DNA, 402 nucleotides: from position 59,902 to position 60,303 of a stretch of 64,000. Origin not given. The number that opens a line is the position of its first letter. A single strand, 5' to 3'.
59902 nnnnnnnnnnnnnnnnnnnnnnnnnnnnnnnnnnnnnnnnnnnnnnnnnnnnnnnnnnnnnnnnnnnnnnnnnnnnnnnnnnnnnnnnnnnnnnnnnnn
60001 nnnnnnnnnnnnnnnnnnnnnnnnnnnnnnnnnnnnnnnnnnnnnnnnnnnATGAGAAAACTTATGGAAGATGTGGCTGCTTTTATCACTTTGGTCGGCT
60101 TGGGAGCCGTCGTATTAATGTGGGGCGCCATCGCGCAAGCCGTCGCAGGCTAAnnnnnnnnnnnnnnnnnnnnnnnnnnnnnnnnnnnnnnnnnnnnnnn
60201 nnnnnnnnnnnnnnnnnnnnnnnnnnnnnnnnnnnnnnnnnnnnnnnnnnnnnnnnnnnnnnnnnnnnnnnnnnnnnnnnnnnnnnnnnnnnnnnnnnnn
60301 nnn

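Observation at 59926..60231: SOS box inside a TTGACA promoter driving an unannotated 33-aa transmembrane micro-ORF upstream of dnaE (SidA-like candidate)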

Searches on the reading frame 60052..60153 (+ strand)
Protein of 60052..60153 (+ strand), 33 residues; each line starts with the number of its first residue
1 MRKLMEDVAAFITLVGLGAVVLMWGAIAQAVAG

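Call 9: search_protein_families(library=pfam, proteins=[window:60052-60150:+], max_evalue=1)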
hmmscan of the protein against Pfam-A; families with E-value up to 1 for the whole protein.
seq(33 aa): 0 families

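Call 10: search_protein_families(library=ncbifam, proteins=[window:60052-60150:+], max_evalue=1)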
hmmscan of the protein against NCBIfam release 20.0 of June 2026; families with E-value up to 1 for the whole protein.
seq(33 aa): 0 families

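Call 11: find_encoding_contigs(protein=window:60052-60153:+, flank=3000)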
Protein window:60052-60153:+ (33 aa): 14 contigs read that carry it; 6 places shown.
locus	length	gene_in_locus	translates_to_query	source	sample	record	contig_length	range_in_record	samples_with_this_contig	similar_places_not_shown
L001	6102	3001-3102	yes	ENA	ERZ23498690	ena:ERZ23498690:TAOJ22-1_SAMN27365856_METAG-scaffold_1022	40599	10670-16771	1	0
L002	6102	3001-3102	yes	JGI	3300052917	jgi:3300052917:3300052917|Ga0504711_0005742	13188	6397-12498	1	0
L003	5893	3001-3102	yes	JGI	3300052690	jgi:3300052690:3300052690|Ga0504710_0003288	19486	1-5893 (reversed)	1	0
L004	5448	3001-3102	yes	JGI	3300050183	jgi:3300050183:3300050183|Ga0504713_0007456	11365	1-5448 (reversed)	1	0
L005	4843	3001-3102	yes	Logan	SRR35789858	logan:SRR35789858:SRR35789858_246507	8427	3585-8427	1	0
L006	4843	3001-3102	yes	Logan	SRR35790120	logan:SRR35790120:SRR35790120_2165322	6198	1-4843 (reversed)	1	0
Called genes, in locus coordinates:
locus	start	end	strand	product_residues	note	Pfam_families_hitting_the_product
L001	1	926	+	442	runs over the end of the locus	PF00587:tRNA-synt_2b, PF03129:HGTP_anticodon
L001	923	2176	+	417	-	PF12704:MacB_PCD, PF02687:FtsX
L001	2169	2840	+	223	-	PF00005:ABC_tran, PF02463:SMC_N (faint)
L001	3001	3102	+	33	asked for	-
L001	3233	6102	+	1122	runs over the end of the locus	PF02811:PHP, PF07733:DNA_pol3_alpha, PF17657:DNA_pol3_finger, PF14579:HHH_6, PF01336:tRNA_anti-codon (faint)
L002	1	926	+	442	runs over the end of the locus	PF00587:tRNA-synt_2b, PF03129:HGTP_anticodon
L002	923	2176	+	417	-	PF12704:MacB_PCD, PF02687:FtsX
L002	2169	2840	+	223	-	PF00005:ABC_tran, PF02463:SMC_N (faint)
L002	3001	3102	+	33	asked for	-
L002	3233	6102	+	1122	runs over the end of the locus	PF02811:PHP, PF07733:DNA_pol3_alpha, PF17657:DNA_pol3_finger, PF14579:HHH_6, PF01336:tRNA_anti-codon (faint)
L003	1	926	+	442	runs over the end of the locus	PF00587:tRNA-synt_2b, PF03129:HGTP_anticodon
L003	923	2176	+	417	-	PF12704:MacB_PCD, PF02687:FtsX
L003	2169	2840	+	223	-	PF00005:ABC_tran, PF02463:SMC_N (faint)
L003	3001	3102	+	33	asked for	-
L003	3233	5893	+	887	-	?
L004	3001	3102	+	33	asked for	-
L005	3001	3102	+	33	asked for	-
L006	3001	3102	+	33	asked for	-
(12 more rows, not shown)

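Call 23: search_protein_representatives(protein=window:60052-60150:+)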
Query: 33 residues. Proteins with E-value up to 0.001 (for the whole library): 4; up to 1e-10: 0; up to 1e-30: 0. The best 4 are listed.
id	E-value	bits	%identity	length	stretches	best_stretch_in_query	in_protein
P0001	5.6e-08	46.6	76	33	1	1-33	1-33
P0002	1.3e-04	36.5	52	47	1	1-33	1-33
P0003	2.1e-04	35.9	52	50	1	1-33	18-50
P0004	3.7e-04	35.2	53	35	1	2-33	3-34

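Call 26: find_encoding_contigs(protein=P0001, flank=4000, max_places=4)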
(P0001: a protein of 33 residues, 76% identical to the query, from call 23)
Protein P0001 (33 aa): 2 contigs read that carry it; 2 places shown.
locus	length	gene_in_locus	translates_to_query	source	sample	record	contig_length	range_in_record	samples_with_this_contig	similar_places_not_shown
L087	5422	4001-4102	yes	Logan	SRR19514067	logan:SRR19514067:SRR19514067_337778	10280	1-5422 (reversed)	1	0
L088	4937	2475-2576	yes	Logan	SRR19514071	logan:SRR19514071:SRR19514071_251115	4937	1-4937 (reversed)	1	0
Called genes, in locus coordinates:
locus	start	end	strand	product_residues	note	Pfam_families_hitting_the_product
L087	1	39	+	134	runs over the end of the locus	PF00903:Glyoxalase, PF13468:Glyoxalase_3 (weak), PF13669:Glyoxalase_4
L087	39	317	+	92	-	PF07330:DUF1467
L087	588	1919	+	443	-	PF00587:tRNA-synt_2b, PF03129:HGTP_anticodon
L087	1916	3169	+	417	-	PF12704:MacB_PCD, PF02687:FtsX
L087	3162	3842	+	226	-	PF00005:ABC_tran, PF02463:SMC_N (faint)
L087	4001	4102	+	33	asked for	-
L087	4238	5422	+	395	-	?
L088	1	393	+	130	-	?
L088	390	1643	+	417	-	PF12704:MacB_PCD, PF02687:FtsX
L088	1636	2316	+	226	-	PF00005:ABC_tran, PF02463:SMC_N (faint)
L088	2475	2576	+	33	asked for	-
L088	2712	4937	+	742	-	?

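Call 27: find_encoding_contigs(protein=P0004, flank=4000, max_places=4)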
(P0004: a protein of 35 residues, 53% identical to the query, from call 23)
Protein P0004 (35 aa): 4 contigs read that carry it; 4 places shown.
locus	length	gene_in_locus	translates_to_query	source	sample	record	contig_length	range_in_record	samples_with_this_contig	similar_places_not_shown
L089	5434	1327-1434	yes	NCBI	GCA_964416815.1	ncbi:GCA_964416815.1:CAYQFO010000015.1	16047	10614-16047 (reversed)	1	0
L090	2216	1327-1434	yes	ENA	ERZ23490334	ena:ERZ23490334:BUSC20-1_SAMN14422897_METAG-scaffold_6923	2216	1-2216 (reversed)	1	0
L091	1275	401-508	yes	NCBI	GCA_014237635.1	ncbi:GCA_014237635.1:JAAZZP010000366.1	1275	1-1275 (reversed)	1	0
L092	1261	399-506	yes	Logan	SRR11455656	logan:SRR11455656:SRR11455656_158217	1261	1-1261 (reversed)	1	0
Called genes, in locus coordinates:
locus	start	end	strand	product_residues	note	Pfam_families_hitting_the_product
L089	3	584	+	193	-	?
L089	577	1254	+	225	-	PF00005:ABC_tran, PF02463:SMC_N (faint)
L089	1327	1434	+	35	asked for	-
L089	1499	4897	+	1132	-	PF02811:PHP, PF07733:DNA_pol3_alpha, PF17657:DNA_pol3_finger, PF14579:HHH_6, PF01336:tRNA_anti-codon (weak)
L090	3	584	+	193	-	?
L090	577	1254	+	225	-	PF00005:ABC_tran, PF02463:SMC_N (faint)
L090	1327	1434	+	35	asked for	-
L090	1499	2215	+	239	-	?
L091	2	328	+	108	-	?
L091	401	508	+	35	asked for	-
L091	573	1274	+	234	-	?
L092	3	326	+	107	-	?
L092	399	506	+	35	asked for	-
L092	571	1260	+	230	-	?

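Call 28: find_encoding_contigs(protein=P0003, flank=4000, max_places=4)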
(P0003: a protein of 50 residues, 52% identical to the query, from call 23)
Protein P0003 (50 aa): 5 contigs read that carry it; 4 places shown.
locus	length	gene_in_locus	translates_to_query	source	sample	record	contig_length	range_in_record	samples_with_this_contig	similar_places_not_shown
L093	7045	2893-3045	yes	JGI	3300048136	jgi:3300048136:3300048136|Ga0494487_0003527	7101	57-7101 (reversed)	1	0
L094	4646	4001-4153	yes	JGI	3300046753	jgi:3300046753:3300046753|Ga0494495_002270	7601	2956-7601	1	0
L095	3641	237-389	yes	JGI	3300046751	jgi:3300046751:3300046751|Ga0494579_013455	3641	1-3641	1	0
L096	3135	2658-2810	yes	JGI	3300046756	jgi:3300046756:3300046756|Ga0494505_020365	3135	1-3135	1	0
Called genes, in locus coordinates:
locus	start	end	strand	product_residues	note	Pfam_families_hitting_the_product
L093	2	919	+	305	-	?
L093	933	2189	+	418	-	PF12704:MacB_PCD, PF02687:FtsX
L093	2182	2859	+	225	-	PF02463:SMC_N (weak), PF00005:ABC_tran, PF13304:AAA_21 (faint)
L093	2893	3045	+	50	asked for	-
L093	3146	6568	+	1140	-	PF02811:PHP, PF07733:DNA_pol3_alpha, PF17657:DNA_pol3_finger, PF14579:HHH_6, PF01336:tRNA_anti-codon (weak)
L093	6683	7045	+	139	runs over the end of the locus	?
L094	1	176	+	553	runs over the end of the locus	PF00753:Lactamase_B, PF12706:Lactamase_B_2, PF22505:RNase_J_b_CASP, PF07521:RMMBL, PF17770:RNase_J_C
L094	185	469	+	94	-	PF07330:DUF1467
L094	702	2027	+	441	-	PF00587:tRNA-synt_2b, PF03129:HGTP_anticodon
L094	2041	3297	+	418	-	PF12704:MacB_PCD, PF02687:FtsX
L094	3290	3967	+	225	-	PF02463:SMC_N (weak), PF00005:ABC_tran, PF13304:AAA_21 (faint)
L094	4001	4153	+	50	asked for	-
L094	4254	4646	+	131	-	?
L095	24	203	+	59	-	-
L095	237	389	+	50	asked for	-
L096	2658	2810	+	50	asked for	-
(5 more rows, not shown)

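Call 40: find_homologous_proteins(query=A1, max_evalue=10)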
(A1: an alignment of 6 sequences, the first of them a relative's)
Query A1 (6 sequences) (50 aa, profile of the alignment): 27 proteins with E <= 10 among 427 candidates.
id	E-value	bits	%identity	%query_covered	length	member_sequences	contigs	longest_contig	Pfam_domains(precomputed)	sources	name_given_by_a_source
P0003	1.4e-16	78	100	100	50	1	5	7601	-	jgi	jgi:hypothetical protein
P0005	2.1e-16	77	52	66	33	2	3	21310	-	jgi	jgi:hypothetical protein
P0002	2.9e-16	77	100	66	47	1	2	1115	-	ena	-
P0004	3.3e-16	76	55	66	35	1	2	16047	-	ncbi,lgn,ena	-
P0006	4.7e-16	76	92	98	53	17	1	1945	-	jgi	jgi:hypothetical protein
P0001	1.5e-15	74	55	66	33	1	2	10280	-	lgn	-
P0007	1.5e-15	74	97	64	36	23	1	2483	-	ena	-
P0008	4.8e-15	73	88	66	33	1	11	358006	-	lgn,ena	-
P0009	7.0e-15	72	94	66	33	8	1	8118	-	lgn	-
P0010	8.5e-15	72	55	66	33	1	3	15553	-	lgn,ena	-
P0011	9.4e-15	72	90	98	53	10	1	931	-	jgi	jgi:hypothetical protein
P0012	4.7e-14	70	67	96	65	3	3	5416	-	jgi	jgi:hypothetical protein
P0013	7.9e-14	69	97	64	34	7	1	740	-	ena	-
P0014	1.1e-13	68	94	64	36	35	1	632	-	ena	-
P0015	1.9e-13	68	79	66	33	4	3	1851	-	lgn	-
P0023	4.2e-10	57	58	66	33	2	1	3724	-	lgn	-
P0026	5.8e-9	53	48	100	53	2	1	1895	-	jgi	jgi:hypothetical protein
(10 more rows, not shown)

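Call 52: find_encoding_contigs(protein=P0023, flank=3000, max_places=2)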
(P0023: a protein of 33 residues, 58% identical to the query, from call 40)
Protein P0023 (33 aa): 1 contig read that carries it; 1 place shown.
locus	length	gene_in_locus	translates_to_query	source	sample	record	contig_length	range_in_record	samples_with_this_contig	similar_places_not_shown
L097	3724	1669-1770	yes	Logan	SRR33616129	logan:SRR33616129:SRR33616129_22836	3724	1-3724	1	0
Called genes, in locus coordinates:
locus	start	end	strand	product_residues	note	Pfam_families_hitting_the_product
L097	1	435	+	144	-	?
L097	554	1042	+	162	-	PF10571:UPF0547 (weak), PF13248:Zn_ribbon_3 (faint)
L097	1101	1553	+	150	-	-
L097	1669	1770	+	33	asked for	-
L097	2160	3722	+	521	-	?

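Call 53: find_encoding_contigs(protein=P0026, flank=3000, max_places=2)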
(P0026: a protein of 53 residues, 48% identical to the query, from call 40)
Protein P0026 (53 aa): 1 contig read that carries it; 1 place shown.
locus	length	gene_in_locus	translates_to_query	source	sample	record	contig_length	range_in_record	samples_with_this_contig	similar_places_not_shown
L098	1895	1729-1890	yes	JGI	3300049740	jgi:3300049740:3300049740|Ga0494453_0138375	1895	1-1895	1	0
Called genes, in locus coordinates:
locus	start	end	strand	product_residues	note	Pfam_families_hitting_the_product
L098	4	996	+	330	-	PF02687:FtsX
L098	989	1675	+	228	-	PF00005:ABC_tran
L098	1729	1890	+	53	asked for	-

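Call 54: find_encoding_contigs(protein=P0008, flank=3000, max_places=3)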
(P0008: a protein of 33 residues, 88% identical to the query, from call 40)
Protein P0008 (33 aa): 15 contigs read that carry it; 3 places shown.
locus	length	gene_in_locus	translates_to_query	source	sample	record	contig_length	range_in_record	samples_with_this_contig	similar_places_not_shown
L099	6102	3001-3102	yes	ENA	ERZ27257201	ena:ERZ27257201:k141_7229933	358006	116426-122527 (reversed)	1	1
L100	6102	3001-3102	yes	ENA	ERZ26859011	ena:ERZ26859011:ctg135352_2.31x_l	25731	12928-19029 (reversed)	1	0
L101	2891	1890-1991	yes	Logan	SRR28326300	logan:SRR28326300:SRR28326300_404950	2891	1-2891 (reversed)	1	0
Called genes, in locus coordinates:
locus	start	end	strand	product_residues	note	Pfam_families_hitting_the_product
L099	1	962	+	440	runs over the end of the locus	PF00587:tRNA-synt_2b, PF03129:HGTP_anticodon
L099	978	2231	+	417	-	PF12704:MacB_PCD, PF02687:FtsX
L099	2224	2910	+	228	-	PF00005:ABC_tran, PF02463:SMC_N (faint), PF13304:AAA_21 (faint)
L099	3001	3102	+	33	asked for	-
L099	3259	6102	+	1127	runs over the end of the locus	PF02811:PHP, PF07733:DNA_pol3_alpha, PF17657:DNA_pol3_finger, PF14579:HHH_6, PF01336:tRNA_anti-codon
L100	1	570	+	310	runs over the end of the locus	PF00587:tRNA-synt_2b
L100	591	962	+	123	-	PF03129:HGTP_anticodon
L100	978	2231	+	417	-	PF12704:MacB_PCD, PF02687:FtsX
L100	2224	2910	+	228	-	PF00005:ABC_tran, PF02463:SMC_N (faint), PF13304:AAA_21 (faint)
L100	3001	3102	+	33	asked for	-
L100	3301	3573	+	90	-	PF02811:PHP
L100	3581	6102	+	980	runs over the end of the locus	PF02811:PHP, PF07733:DNA_pol3_alpha, PF17657:DNA_pol3_finger, PF14579:HHH_6, PF01336:tRNA_anti-codon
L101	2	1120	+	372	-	?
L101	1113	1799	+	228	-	PF00005:ABC_tran, PF02463:SMC_N (faint), PF13304:AAA_21 (faint)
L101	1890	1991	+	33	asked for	-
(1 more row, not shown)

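Call 64: find_homologous_proteins(query=A2, max_evalue=10)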
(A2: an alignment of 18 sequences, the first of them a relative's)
Query A2 (18 sequences) (50 aa, profile of the alignment): 59 proteins with E <= 10 among 3485 candidates.
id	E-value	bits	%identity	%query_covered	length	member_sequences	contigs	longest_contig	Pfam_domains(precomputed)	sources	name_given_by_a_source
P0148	4.0e-16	76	79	66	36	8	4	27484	-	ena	-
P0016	6.0e-16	76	79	66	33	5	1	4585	-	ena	-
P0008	6.2e-16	76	88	66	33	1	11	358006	-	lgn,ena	-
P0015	8.0e-16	75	79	66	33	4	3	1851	-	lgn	-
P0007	8.0e-16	75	97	64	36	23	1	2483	-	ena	-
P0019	9.1e-16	75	61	100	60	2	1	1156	-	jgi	-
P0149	1.4e-15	75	75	64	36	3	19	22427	-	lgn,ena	-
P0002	1.4e-15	75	100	66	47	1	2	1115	-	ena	-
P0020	1.6e-15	74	79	66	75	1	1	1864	-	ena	-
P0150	1.7e-15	74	75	64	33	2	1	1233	-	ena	-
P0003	2.0e-15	74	100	100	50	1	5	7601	-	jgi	jgi:hypothetical protein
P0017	2.1e-15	74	79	66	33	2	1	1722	-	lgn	-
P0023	4.1e-15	73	58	66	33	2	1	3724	-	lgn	-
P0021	4.7e-15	73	79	66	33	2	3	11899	-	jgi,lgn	jgi:hypothetical protein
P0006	4.8e-15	73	92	98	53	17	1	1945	-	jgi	jgi:hypothetical protein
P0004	5.0e-14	70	55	66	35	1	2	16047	-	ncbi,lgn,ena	-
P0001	1.1e-13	69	55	66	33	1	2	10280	-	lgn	-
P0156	1.7e-13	68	58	66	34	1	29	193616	-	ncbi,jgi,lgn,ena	jgi:hypothetical protein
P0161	1.9e-12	65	50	64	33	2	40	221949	-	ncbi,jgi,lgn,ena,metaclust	jgi:hypothetical protein|metaclust:\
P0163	4.6e-12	63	48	66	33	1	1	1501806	-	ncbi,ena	-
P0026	5.4e-12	63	48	100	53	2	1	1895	-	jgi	jgi:hypothetical protein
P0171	6.7e-11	60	52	66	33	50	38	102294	-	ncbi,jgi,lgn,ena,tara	jgi:hypothetical protein|tara:strand:+ start:346 stop:447 length:102 start_codon:yes stop_codon:yes 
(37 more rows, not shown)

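Call 76: list_cluster_members(proteins=[window:60052-60150:+, P0161, P0171, P0156, P0163])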
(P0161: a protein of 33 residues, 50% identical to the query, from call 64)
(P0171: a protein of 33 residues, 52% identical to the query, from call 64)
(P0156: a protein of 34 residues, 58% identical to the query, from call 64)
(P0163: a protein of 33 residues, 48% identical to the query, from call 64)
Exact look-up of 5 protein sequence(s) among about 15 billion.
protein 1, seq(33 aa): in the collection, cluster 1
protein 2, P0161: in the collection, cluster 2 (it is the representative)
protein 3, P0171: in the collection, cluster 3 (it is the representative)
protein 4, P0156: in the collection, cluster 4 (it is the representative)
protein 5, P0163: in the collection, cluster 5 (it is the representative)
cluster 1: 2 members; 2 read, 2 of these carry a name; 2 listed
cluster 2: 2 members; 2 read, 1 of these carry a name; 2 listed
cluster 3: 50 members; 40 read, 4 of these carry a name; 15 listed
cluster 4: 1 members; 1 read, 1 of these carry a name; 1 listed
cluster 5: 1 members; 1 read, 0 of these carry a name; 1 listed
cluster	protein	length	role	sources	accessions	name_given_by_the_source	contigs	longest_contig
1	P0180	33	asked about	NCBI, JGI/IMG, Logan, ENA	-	hypothetical protein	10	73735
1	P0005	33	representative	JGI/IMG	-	hypothetical protein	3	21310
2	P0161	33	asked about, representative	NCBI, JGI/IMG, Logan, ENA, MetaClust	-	hypothetical protein | \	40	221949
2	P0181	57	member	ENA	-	-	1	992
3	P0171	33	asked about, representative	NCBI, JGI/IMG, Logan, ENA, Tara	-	hypothetical protein | strand:+ start:346 stop:447 length:102 start_codon:yes stop_codon:yes gene_type:complete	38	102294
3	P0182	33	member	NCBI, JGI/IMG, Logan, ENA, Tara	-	hypothetical protein | strand:- start:855 stop:956 length:102 start_codon:yes stop_codon:yes gene_type:complete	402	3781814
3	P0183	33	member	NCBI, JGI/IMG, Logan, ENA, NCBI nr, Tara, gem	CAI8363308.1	MAG: Uncharacterised protein [Rhodobiaceae bacterium UBA7378] | strand:- start:2073 stop:2174 length:102 start_codon:yes stop_codon:yes gene_type:complete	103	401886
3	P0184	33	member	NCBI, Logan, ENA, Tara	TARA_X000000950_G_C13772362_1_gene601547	strand:- start:613 stop:714 length:102 start_codon:yes stop_codon:yes gene_type:complete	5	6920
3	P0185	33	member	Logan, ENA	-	-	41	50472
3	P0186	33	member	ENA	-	-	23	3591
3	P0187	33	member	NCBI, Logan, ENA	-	-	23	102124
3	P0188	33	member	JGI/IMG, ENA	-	-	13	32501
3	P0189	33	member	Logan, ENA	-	-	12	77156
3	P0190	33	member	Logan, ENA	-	-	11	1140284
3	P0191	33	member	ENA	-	-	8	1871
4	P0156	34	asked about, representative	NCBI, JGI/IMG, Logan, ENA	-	hypothetical protein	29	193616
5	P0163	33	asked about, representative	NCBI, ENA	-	-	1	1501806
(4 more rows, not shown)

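Call 79: search_protein_families(library=padloc, proteins=[window:60052-60150:+], max_evalue=1)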
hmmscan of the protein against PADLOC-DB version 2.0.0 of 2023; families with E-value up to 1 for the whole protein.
seq(33 aa): 0 families

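Call 80: search_protein_families(library=phrogs, proteins=[window:60052-60150:+], max_evalue=1)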
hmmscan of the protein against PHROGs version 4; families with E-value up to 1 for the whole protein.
seq(33 aa): 0 families

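Call 83: predict_structure(alignment_id=A4)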
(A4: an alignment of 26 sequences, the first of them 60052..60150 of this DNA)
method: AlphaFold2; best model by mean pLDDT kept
length: 33 residues; sequences in the alignment: 26
mean_pLDDT: 95.1   pTM: 0.48
mean pLDDT of the five models: 95.1, 93.7, 93.2, 93.0, 91.9
residues with pLDDT >= 90: 31; 70-90: 2; 50-70: 0; < 50: 0
segments of 3 or more residues with pLDDT < 50: none
pLDDT, mean of each block of 10 residues (from residue 1): 95 98 94 91
secondary structure, 60 per line:
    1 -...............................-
elements in order: H2-32
